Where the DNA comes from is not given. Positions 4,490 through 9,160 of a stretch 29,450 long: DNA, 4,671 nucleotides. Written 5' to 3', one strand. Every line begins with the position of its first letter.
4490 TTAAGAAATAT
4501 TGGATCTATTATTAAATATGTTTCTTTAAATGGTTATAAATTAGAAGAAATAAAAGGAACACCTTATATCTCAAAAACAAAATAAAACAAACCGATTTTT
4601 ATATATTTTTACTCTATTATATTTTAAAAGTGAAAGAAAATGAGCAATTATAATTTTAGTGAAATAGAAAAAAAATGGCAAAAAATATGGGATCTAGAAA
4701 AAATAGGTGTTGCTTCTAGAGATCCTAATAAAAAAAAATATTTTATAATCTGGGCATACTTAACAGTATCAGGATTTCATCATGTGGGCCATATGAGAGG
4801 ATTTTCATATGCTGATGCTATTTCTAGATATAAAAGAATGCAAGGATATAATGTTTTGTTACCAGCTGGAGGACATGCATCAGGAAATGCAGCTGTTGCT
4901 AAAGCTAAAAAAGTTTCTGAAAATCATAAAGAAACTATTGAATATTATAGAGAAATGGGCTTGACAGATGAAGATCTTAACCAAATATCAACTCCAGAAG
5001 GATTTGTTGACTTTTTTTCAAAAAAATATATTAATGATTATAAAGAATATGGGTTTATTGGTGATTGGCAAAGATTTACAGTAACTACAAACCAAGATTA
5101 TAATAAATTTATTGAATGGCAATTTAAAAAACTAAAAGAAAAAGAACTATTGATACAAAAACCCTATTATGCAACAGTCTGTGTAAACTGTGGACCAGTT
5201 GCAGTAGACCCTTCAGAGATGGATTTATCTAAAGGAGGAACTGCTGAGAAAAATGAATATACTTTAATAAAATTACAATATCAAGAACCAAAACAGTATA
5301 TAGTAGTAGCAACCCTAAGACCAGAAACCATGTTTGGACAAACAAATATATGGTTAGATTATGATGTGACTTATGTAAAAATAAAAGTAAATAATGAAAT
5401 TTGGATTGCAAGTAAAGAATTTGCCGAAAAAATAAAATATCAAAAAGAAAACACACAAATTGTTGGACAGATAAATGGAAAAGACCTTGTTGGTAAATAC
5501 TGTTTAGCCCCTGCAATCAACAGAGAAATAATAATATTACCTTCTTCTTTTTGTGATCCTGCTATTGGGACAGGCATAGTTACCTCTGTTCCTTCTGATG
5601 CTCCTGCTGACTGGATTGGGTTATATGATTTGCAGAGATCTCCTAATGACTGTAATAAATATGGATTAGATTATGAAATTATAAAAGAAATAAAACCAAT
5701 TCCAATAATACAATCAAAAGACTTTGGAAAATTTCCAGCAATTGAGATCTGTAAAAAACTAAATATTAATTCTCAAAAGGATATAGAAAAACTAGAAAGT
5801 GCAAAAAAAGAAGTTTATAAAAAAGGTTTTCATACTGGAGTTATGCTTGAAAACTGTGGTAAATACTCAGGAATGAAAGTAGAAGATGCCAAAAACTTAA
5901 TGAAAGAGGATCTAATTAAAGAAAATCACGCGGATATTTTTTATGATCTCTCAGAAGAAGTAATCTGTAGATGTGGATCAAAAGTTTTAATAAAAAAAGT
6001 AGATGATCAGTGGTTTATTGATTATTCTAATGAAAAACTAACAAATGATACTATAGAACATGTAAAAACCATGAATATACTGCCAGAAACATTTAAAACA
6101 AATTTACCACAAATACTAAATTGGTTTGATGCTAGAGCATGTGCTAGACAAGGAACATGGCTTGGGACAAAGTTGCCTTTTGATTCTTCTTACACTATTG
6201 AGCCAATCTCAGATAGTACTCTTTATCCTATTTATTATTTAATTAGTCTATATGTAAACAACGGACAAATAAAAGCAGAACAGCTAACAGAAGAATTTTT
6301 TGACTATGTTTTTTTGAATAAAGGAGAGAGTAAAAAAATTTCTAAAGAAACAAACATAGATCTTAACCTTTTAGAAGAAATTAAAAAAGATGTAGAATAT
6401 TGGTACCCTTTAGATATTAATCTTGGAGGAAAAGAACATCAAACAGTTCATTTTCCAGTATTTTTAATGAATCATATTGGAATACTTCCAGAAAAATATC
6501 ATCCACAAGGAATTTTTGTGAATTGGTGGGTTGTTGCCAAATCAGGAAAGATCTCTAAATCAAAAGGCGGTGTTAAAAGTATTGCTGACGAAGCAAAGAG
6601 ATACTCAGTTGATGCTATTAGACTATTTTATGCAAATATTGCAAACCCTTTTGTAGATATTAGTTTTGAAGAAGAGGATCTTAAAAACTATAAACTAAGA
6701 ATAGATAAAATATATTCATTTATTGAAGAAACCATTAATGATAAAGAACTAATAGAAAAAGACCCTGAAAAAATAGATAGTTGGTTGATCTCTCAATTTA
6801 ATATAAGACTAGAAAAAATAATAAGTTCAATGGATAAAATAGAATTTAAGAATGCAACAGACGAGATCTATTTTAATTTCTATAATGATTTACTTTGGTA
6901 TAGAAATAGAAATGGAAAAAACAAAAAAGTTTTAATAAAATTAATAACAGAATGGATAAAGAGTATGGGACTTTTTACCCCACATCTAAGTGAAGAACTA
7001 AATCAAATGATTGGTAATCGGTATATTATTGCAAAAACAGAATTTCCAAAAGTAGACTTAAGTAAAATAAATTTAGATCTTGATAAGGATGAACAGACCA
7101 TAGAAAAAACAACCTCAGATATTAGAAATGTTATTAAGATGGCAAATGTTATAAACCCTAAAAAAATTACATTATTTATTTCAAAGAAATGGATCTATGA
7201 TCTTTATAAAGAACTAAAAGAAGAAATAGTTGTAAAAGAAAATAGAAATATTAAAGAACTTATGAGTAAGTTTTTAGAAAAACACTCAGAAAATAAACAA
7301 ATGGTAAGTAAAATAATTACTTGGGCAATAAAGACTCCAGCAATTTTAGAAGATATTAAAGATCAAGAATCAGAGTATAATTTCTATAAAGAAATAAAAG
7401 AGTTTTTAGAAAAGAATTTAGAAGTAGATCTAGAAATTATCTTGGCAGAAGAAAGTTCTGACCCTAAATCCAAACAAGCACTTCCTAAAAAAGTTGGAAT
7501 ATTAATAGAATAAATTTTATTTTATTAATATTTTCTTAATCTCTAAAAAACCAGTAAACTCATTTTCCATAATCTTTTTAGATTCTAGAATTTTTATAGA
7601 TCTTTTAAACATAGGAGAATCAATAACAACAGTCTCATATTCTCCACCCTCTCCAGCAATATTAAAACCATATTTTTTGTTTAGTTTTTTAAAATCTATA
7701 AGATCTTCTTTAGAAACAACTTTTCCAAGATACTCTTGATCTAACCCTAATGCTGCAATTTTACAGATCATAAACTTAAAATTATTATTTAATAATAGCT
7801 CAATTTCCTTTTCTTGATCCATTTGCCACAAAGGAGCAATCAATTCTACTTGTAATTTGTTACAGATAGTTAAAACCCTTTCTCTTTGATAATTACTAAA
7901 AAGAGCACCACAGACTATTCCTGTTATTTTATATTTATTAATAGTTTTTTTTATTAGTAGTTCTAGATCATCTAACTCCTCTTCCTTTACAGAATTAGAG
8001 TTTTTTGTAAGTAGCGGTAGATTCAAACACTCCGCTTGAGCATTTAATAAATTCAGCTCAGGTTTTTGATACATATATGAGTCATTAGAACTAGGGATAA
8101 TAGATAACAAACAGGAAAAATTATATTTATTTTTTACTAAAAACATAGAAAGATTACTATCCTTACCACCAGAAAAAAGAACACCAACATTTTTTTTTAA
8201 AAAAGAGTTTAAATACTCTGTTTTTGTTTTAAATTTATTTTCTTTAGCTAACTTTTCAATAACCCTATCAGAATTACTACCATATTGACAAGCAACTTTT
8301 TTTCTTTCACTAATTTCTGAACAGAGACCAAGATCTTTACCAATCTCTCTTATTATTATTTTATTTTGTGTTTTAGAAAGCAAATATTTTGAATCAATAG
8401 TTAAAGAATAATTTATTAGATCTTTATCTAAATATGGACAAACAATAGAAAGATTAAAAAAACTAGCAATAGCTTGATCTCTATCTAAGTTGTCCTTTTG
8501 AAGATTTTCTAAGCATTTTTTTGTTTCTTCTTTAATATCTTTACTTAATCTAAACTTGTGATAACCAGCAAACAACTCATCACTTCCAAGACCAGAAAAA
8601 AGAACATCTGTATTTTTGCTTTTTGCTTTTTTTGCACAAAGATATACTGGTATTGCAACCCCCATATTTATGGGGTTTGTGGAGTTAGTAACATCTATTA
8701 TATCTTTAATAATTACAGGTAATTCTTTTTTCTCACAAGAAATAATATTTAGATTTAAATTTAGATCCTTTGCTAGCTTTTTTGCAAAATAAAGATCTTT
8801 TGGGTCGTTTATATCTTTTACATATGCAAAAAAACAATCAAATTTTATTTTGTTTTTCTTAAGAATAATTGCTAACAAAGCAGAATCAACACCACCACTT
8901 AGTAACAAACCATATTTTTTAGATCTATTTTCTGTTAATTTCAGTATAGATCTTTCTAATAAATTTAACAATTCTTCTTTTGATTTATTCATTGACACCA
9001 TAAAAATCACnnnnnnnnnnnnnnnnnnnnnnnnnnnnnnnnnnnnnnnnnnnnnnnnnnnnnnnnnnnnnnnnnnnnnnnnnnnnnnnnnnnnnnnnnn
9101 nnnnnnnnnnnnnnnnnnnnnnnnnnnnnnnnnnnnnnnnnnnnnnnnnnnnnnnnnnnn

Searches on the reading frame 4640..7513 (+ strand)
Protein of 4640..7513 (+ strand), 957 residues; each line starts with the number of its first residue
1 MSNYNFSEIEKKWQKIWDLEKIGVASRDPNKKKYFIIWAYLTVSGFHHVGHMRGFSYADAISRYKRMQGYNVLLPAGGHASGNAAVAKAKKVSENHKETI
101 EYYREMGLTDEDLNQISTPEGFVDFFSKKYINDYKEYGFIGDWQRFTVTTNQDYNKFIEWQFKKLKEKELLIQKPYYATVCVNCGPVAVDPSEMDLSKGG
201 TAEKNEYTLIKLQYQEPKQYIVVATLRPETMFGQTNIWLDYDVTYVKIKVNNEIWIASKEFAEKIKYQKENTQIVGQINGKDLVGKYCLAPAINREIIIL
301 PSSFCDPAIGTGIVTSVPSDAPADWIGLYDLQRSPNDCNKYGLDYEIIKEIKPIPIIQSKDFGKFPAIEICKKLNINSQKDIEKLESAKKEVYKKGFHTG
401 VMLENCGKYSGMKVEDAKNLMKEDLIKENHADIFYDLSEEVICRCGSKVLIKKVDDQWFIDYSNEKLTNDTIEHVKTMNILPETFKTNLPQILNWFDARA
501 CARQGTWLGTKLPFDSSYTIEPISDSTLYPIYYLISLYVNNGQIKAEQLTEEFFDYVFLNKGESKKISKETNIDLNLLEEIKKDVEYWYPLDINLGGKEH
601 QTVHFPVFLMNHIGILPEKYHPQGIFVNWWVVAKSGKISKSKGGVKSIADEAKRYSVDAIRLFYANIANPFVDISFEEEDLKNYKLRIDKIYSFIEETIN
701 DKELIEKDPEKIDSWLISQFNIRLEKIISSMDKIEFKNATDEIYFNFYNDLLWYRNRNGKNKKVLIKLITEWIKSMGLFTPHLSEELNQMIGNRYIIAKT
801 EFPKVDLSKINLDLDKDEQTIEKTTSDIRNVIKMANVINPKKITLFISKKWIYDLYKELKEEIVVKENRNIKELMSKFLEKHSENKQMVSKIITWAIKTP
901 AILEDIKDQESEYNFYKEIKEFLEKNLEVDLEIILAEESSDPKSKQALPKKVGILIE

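Call 9: search_protein_families(library=pfam, proteins=[window:4640-7513:+], max_evalue=0.001)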
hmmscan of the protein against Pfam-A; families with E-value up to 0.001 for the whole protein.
window:4640-7513:+ (957 aa): 4 families
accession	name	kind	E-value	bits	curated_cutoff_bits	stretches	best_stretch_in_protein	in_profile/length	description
PF00133.28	tRNA-synt_1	-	6.4e-22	78.3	22.7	1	12-673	5-410/414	tRNA synthetases class I (I, L, M and V)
PF08264.19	Anticodon_1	-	2.2e-16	60.5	25.1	1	713-835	1-139/148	Anticodon-binding domain of tRNA ligase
PF09334.17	tRNA-synt_1g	-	2.2e-14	53.5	20.1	2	39-106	6-73/391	tRNA synthetases class I (M)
PF13603.12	tRNA-synt_1_2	-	2.6e-05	24.3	25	1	209-325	11-126/185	Leucyl-tRNA synthetase, editing domain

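Call 48: find_homologous_proteins(query=window:4640-7510:+, max_evalue=1e-50)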
Query window:4640-7510:+ (957 aa): 5622 proteins with E <= 1e-50 among 8000 candidates; the best 120 are listed.
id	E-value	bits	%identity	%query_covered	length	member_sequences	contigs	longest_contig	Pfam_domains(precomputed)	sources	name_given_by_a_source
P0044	0.0e+0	1995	90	100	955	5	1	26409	PF09334.18,PF08264.20,PF13603.13,PF00133.29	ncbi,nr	ncbi:MAG: leucine--tRNA ligase [Candidatus ainarchaeum sp.]|nr:leucine--tRNA ligase [Candidatus aina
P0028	0.0e+0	1984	90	100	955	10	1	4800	PF09334.18,PF08264.20,PF13603.13,PF00133.29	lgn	-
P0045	0.0e+0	1591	72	100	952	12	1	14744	PF09334.18,PF08264.20,PF13603.13,PF00133.29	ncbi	-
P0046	0.0e+0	1556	70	100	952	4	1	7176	PF09334.18,PF08264.20,PF13603.13,PF00133.29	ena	-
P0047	0.0e+0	1550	69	100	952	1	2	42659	PF09334.18,PF08264.20,PF01921.25,PF00133.29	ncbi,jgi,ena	ncbi:MAG: leucine--tRNA ligase [archaeon]|jgi:leucyl-tRNA synthetase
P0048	0.0e+0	1548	70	100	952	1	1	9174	PF09334.18,PF08264.20,PF13603.13,PF00133.29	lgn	-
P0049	0.0e+0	1545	70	100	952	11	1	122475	PF09334.18,PF08264.20,PF13603.13,PF00133.29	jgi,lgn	-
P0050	0.0e+0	1526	69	100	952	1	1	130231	PF09334.18,PF08264.20,PF13603.13,PF00133.29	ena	-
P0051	0.0e+0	1525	69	100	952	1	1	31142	PF09334.18,PF08264.20,PF13603.13,PF00133.29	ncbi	-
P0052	0.0e+0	1525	69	100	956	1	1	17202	PF09334.18,PF08264.20,PF13603.13,PF00133.29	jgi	-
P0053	0.0e+0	1521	68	100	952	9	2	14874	PF09334.18,PF08264.20,PF13603.13,PF00133.29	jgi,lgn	jgi:leucyl-tRNA synthetase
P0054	0.0e+0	1500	67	100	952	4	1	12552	PF09334.18,PF08264.20,PF13603.13,PF00133.29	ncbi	-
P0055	0.0e+0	1478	67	100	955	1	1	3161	PF09334.18,PF08264.20,PF01921.25,PF00133.29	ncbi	-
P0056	0.0e+0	1468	67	100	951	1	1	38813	PF09334.18,PF08264.20,PF13603.13,PF01921.25,PF00133.29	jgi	jgi:leucyl-tRNA synthetase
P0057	0.0e+0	1468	67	100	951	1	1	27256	PF09334.18,PF08264.20,PF13603.13,PF01921.25,PF00133.29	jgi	jgi:leucyl-tRNA synthetase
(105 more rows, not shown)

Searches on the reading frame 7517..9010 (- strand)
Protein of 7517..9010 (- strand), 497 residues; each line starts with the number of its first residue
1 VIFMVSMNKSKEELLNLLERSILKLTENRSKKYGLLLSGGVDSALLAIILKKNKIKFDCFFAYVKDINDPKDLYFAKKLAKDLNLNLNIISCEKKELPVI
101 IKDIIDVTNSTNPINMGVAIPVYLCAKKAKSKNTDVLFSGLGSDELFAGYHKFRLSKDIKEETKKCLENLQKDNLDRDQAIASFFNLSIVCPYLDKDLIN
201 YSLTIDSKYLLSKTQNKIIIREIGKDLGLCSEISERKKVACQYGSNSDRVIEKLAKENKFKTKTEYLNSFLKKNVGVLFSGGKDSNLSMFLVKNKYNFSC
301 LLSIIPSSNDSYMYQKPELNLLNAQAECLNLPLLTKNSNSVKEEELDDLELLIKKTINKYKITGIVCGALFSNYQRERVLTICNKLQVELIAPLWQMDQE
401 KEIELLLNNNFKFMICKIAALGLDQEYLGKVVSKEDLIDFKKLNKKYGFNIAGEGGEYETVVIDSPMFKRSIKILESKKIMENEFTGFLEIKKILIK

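Call 9: search_protein_families(library=pfam, proteins=[window:7517-9010:-], max_evalue=0.001)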
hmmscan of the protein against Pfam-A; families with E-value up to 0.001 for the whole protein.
window:7517-9010:- (497 aa): 6 families
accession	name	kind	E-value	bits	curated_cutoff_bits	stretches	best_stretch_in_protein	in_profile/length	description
PF01902.24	Diphthami_syn_2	-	3.9e-56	190.5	23.2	1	275-494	3-217/219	Diphthamide synthase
PF00733.27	Asn_synthase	-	7e-34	118.5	21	2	15-165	3-149/354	Asparagine synthase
PF24167.1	DUF7411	-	9.8e-09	35.5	28.7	0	33-115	3-81/194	Family of unknown function (DUF7411)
PF03054.22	tRNA_Me_trans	-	1.9e-06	28.1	20.6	1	35-179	5-150/202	tRNA methyl transferase HUP domain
PF06508.19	QueC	-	3e-05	24.1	22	0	36-93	5-61/210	Queuosine biosynthesis protein QueC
PF02540.23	NAD_synthase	-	0.00025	20.7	21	0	25-93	13-82/242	NAD synthase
